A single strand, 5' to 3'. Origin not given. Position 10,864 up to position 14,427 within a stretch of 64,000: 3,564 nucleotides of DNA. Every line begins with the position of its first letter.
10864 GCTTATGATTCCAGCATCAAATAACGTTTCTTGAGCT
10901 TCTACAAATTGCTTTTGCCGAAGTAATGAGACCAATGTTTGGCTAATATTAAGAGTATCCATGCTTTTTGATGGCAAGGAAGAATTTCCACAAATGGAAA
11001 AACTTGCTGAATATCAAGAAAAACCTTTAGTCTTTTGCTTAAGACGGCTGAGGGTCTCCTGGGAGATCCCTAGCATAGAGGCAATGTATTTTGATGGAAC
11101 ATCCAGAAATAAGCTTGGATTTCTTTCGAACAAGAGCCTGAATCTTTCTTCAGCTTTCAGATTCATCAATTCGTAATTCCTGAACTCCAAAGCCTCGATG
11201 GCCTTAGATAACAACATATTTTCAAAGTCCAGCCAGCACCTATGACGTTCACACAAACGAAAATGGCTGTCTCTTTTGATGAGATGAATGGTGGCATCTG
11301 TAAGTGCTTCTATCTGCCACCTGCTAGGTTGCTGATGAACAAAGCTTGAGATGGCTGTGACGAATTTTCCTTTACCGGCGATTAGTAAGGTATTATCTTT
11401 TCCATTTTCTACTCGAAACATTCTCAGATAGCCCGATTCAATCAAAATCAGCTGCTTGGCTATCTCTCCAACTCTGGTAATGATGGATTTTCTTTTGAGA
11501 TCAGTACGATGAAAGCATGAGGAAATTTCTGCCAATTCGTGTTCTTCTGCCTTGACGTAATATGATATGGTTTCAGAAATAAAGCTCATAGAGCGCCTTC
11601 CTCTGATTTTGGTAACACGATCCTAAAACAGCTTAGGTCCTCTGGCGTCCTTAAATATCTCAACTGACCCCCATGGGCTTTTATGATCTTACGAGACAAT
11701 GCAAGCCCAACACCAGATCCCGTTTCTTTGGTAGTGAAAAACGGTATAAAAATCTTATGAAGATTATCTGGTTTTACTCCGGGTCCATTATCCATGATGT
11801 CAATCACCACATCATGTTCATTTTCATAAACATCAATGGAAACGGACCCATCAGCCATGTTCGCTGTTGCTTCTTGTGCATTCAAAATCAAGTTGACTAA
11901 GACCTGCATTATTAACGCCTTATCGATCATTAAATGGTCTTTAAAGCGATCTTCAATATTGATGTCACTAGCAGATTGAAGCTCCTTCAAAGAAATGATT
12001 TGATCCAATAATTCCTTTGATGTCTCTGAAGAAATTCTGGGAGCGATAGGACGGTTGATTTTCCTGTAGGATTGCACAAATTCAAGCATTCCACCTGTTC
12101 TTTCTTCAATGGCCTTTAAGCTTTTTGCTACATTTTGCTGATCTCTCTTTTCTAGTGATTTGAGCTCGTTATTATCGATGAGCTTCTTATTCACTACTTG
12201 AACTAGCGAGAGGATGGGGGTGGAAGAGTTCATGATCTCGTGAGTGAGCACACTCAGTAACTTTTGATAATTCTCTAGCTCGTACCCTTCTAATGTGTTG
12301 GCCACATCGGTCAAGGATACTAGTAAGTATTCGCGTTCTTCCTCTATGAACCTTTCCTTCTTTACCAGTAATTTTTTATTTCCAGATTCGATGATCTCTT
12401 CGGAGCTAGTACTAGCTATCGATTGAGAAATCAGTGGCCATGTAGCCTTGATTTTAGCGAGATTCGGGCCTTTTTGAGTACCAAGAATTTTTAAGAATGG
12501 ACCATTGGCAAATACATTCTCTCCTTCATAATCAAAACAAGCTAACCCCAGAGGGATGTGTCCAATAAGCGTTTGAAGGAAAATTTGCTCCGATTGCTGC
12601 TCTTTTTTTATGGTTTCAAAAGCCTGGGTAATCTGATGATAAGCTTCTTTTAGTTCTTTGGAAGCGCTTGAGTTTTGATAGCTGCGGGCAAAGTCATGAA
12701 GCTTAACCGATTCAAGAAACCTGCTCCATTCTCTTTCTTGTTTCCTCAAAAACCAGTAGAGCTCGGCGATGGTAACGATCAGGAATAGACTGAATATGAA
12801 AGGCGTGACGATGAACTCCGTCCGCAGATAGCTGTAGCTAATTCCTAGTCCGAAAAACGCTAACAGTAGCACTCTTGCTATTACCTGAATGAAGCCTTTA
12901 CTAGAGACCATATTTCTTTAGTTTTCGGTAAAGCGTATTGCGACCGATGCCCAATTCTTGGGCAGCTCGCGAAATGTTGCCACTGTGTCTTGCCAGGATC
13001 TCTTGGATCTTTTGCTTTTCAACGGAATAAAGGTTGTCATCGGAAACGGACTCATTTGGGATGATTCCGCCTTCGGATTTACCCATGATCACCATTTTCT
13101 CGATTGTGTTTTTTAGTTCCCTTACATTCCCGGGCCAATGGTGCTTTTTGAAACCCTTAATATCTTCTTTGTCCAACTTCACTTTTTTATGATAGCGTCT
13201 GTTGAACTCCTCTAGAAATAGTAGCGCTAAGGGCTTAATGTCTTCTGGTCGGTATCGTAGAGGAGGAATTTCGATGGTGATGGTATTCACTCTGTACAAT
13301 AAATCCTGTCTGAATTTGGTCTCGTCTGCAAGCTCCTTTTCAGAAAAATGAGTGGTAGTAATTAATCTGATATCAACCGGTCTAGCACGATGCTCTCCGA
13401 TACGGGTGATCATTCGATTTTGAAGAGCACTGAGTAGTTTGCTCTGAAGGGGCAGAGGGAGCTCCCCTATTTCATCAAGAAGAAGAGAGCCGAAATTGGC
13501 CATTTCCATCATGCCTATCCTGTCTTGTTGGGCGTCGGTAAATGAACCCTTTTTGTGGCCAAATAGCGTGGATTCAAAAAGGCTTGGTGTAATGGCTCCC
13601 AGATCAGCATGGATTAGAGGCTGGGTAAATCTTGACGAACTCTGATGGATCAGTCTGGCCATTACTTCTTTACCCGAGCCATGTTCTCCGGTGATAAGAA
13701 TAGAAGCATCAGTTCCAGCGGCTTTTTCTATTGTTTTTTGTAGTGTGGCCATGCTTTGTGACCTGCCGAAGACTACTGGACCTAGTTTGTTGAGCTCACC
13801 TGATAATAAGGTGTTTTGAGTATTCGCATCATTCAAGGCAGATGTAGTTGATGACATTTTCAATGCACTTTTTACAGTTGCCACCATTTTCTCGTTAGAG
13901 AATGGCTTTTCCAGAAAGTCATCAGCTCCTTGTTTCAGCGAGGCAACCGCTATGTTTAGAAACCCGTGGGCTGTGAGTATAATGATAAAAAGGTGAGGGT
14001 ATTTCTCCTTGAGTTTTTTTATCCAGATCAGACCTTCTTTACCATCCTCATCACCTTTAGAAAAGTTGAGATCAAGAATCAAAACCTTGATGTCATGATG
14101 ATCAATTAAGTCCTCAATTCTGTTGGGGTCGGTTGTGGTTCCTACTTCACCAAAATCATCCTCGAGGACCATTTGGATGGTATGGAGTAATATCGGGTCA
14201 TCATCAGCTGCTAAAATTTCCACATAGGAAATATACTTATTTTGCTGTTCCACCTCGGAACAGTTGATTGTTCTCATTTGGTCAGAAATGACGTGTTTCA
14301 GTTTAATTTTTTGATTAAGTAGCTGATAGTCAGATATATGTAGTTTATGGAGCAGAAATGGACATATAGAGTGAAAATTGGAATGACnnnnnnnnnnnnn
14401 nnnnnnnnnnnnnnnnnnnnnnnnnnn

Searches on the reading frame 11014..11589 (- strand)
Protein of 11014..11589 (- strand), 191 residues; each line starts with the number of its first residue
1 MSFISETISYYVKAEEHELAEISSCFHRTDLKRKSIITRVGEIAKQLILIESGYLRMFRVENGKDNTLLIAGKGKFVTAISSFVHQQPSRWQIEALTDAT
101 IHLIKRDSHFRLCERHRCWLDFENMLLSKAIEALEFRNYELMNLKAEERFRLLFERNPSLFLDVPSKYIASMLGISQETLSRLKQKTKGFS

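Call 9: search_protein_families(library=pfam, proteins=[window:11014-11589:-], max_evalue=0.001)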
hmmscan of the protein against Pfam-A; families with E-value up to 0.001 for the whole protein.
window:11014-11589:- (191 aa): 1 family
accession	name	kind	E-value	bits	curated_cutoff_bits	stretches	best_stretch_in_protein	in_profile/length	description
PF00027.35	cNMP_binding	-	2.7e-11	43.7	27.5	1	31-116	4-89/89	Cyclic nucleotide-binding domain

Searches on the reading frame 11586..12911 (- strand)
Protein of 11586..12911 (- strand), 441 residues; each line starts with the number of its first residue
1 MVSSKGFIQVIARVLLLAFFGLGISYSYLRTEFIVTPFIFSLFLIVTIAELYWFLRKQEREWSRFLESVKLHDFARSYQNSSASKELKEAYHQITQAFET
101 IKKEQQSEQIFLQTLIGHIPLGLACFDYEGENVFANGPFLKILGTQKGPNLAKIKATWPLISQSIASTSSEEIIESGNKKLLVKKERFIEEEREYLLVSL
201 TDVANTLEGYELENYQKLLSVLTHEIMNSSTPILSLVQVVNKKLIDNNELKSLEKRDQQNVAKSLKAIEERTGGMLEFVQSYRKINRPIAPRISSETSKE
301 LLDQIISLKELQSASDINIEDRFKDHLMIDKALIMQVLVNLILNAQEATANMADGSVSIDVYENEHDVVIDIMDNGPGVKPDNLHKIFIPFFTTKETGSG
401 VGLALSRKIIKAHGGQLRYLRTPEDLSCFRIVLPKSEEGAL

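Call 9: search_protein_families(library=pfam, proteins=[window:11586-12911:-], max_evalue=0.001)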
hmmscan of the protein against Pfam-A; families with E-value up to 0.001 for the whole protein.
window:11586-12911:- (441 aa): 2 families
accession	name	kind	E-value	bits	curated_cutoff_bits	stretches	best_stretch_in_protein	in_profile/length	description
PF02518.31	HATPase_c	-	2.4e-22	79.9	26.4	1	330-436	2-110/111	Histidine kinase-, DNA gyrase B-, and HSP90-like ATPase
PF13589.12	HATPase_c_3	-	0.00067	20.1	25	0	336-391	5-56/137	Histidine kinase-, DNA gyrase B-, and HSP90-like ATPase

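Call 57: find_homologous_proteins(query=window:11586-12908:-, max_evalue=1e-30)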
Query window:11586-12908:- (440 aa): 2172 proteins with E <= 1e-30 among 8000 candidates; the best 120 are listed.
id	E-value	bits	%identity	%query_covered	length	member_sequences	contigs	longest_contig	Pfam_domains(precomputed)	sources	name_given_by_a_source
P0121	7.1e-270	913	96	100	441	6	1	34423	PF02518.32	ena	-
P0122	2.2e-189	648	68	98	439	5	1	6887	PF02518.32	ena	-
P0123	3.0e-140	486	51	99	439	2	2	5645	PF02518.32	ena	-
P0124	3.5e-139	482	52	98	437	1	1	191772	PF02518.32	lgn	-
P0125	4.9e-139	482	51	98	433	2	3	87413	PF02518.32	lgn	-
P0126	8.0e-139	481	52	98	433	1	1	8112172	PF02518.32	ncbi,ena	-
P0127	1.5e-138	480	51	99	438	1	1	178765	PF02518.32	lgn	-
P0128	1.5e-138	480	52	98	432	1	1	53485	PF02518.32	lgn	-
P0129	8.8e-136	471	50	98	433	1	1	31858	PF02518.32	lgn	-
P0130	1.7e-135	470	50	98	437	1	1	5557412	PF02518.32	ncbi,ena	-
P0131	6.3e-134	465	50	95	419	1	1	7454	PF02518.32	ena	-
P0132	7.2e-134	465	48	99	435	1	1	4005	PF02518.32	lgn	-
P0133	1.6e-133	464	51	98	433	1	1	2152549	PF02518.32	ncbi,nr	ncbi:MAG: sensor histidine kinase [Cytophagales bacterium]|nr:sensor histidine kinase [Cytophagales 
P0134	6.1e-120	419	48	98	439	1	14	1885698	PF02518.32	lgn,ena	-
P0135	2.8e-117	410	48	96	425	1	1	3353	PF02518.32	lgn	-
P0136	5.6e-115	403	46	98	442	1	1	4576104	PF02518.32,PF14501.13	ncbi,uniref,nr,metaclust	ncbi:hypothetical protein BFP97_04675 [Roseivirga sp. 4D4]|uniref:sensor histidine kinase n=1 Tax=Ro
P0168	1.0e-105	372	43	97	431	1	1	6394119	PF02518.32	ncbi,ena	-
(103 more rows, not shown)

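Call 58: find_encoding_contigs(protein=P0130, flank=8000, max_places=1)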
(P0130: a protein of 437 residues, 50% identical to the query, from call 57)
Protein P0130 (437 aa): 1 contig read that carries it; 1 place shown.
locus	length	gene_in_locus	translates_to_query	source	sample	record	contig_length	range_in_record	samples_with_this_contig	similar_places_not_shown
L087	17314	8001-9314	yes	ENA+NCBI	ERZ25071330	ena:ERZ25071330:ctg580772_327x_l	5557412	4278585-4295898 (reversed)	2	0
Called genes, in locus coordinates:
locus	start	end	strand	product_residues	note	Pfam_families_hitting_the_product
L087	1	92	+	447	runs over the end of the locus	-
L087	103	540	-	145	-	PF12893:Lumazine_bd_2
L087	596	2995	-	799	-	PF01835:MG2 (weak), PF07715:Plug (weak)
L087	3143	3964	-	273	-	-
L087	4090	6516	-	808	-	PF12704:MacB_PCD, PF02687:FtsX, PF12704:MacB_PCD, PF02687:FtsX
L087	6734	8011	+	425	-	PF00072:Response_reg, PF00158:Sigma54_activat, PF14532:Sigma54_activ_2, PF25601:AAA_lid_14, PF02954:HTH_8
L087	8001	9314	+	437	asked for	PF02518:HATPase_c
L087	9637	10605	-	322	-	PF02129:Peptidase_S15, PF12146:Hydrolase_4, PF12697:Abhydrolase_6 (weak), PF00326:Peptidase_S9 (faint), PF08840:BAAT_C (faint)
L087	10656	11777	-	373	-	PF12833:HTH_18, PF00165:HTH_AraC (weak)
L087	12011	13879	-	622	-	PF13600:DUF4140, PF13598:DUF4139, PF13620:CarboxypepD_reg, PF13715:CarbopepD_reg_2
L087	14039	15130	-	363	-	PF14362:DUF4407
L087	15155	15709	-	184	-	PF04892:VanZ-LLP1 (weak)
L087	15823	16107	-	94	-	-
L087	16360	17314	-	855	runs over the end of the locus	PF12704:MacB_PCD, PF02687:FtsX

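Call 59: find_encoding_contigs(protein=P0126, flank=8000, max_places=1)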
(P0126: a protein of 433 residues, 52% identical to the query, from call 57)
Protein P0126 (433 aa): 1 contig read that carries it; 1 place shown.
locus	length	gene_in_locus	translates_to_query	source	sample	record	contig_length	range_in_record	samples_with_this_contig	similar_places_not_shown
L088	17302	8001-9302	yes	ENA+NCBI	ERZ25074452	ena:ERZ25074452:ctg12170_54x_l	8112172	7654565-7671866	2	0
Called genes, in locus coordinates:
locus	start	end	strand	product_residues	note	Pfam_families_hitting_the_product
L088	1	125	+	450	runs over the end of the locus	-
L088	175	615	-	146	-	PF12893:Lumazine_bd_2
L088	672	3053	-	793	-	PF01835:MG2 (weak), PF07715:Plug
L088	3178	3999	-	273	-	PF05593:RHS_repeat (faint)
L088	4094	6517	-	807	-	PF12704:MacB_PCD, PF02687:FtsX, PF12704:MacB_PCD, PF02687:FtsX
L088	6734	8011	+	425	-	PF00072:Response_reg, PF00158:Sigma54_activat, PF14532:Sigma54_activ_2, PF25601:AAA_lid_14, PF02954:HTH_8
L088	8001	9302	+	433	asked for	PF02518:HATPase_c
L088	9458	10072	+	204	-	PF01797:Y1_Tnp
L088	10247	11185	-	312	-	PF01738:DLH (faint), PF02129:Peptidase_S15, PF12146:Hydrolase_4, PF00561:Abhydrolase_1 (weak), PF12697:Abhydrolase_6, PF00326:Peptidase_S9 (faint), PF08840:BAAT_C (weak)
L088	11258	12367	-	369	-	PF12833:HTH_18, PF00165:HTH_AraC (weak)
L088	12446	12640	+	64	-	-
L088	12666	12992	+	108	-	PF03551:PadR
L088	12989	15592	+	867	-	PF12704:MacB_PCD, PF02687:FtsX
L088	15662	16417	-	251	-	PF00106:adh_short, PF08659:KR, PF23441:SDR, PF13561:adh_short_C2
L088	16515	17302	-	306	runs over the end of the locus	PF00165:HTH_AraC (faint), PF12833:HTH_18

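Call 60: find_encoding_contigs(protein=P0136, flank=8000, max_places=1)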
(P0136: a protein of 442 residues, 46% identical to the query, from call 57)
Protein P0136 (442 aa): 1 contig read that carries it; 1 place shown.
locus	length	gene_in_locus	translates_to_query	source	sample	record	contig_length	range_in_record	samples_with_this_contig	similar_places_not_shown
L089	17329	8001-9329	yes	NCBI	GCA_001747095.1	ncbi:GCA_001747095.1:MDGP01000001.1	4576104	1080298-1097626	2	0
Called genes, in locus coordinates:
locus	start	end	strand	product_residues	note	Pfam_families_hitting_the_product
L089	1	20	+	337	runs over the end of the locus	PF12833:HTH_18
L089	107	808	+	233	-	PF14534:DUF4440 (faint)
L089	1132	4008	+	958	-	PF00512:HisKA, PF02518:HATPase_c, PF00072:Response_reg, PF00165:HTH_AraC (faint), PF12833:HTH_18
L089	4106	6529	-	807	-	PF12704:MacB_PCD, PF02687:FtsX, PF12704:MacB_PCD, PF02687:FtsX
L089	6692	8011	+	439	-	PF00072:Response_reg, PF00158:Sigma54_activat, PF14532:Sigma54_activ_2, PF25601:AAA_lid_14, PF02954:HTH_8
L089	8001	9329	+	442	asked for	PF02518:HATPase_c, PF14501:HATPase_c_5 (weak)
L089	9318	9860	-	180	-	PF13650:Asp_protease_2, PF13975:gag-asp_proteas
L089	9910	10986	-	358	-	-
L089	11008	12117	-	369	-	PF11138:DUF2911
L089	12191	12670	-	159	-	-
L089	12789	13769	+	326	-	PF12833:HTH_18, PF00165:HTH_AraC (weak)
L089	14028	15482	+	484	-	PF00144:Beta-lactamase, PF11954:DUF3471 (faint)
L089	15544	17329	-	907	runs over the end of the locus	PF20434:BD-FAE (weak), PF00326:Peptidase_S9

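Call 68: find_encoding_contigs(protein=P0168, flank=10000, max_places=1)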
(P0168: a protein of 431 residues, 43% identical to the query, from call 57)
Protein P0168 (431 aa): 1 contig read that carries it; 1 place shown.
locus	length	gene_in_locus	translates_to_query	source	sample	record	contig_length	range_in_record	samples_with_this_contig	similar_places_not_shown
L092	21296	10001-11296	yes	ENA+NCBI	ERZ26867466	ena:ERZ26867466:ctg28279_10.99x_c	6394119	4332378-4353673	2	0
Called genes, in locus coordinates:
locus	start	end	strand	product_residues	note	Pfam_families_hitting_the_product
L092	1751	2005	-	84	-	-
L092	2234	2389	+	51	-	PF01381:HTH_3, PF12844:HTH_19 (weak), PF13443:HTH_26 (weak)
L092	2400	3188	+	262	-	PF14337:Abi_alpha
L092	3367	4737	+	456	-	-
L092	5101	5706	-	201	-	PF02566:OsmC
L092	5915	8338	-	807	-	PF12704:MacB_PCD, PF02687:FtsX, PF12704:MacB_PCD, PF02687:FtsX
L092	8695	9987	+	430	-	PF00072:Response_reg, PF00158:Sigma54_activat, PF14532:Sigma54_activ_2, PF25601:AAA_lid_14, PF02954:HTH_8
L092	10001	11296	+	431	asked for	PF02518:HATPase_c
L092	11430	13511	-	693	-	PF00009:GTP_EFTU, PF03144:GTP_EFTU_D2, PF22042:EF-G_D2, PF14492:EFG_III, PF03764:EFG_IV, PF00679:EFG_C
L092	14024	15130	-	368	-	PF01757:Acyl_transf_3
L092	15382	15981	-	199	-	PF13606:Ank_3 (faint), PF12796:Ank_2, PF13857:Ank_5 (weak), PF13637:Ank_4, PF13857:Ank_5 (weak), PF00023:Ank (weak)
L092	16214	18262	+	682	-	PF12833:HTH_18, PF00165:HTH_AraC (weak), PF00515:TPR_1 (faint), PF07719:TPR_2 (faint), PF13428:TPR_14 (faint)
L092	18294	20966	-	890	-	PF12704:MacB_PCD, PF02687:FtsX, PF12704:MacB_PCD (weak), PF02687:FtsX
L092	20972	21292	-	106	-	PF03551:PadR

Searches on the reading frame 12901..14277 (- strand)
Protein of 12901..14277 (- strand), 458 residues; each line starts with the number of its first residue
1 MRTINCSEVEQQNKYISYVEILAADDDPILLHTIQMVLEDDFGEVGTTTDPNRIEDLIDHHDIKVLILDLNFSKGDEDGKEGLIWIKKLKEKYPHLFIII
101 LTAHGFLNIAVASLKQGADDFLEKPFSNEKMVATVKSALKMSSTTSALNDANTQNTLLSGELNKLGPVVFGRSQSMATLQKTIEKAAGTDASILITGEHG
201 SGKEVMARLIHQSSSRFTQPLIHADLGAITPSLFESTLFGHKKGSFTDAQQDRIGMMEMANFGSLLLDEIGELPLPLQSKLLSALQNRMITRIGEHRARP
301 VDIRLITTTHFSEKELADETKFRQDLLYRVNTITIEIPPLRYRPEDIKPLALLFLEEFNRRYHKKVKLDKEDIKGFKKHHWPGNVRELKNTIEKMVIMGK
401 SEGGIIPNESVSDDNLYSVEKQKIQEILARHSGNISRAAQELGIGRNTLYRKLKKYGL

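Call 9: search_protein_families(library=pfam, proteins=[window:12901-14277:-], max_evalue=0.001)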
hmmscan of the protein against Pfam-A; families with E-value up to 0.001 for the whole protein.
window:12901-14277:- (458 aa): 7 families
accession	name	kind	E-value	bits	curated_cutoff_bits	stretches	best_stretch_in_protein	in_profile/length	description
PF00158.32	Sigma54_activat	-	3.7e-57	193.1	20.2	1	170-336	2-168/168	Sigma-54 interaction domain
PF14532.12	Sigma54_activ_2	-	1.3e-19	71.3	25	1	170-340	1-138/138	Sigma-54 interaction domain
PF25601.1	AAA_lid_14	-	4.4e-19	68.5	27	1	341-412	1-71/87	AAA+ ATPase lid domain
PF00072.30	Response_reg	-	6.8e-19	68.5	30.2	1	21-135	1-110/111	Response regulator receiver domain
PF02954.25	HTH_8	-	5e-16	58.6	22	1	419-456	5-42/42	Bacterial regulatory protein, Fis family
PF13556.12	HTH_30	-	5.1e-05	23.4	27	1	429-455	9-35/59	PucR C-terminal helix-turn-helix domain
PF13191.12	AAA_16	-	0.00061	20.8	32.6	0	169-214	2-48/167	AAA ATPase domain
